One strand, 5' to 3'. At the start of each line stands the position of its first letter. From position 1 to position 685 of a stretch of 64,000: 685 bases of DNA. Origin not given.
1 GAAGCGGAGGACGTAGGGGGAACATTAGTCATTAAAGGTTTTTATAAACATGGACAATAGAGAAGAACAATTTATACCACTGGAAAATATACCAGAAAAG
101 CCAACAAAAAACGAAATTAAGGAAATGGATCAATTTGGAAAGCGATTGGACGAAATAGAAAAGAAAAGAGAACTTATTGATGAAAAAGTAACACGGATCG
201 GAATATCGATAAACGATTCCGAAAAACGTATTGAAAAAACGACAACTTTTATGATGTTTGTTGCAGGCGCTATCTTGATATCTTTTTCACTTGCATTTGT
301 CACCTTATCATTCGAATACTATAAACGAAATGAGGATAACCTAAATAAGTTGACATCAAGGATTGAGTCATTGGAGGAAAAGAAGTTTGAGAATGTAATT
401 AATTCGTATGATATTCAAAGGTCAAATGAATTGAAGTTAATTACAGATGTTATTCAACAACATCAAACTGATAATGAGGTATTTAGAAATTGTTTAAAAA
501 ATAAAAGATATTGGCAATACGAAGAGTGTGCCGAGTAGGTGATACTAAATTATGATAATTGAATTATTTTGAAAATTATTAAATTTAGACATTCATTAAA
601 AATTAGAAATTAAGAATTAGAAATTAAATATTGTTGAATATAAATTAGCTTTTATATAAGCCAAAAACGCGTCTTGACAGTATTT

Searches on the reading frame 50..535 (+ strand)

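Call 51: search_protein_families(library=pfam, proteins=[window:50-535:+], max_evalue=0.01)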
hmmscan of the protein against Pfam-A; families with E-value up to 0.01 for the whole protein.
window:50-535:+ (162 aa): 1 family
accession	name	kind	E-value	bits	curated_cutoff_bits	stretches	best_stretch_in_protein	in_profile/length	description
PF19297.4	QcrA_N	-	0.00055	19.8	27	1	24-98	20-89/222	QcrA subunit N-terminal region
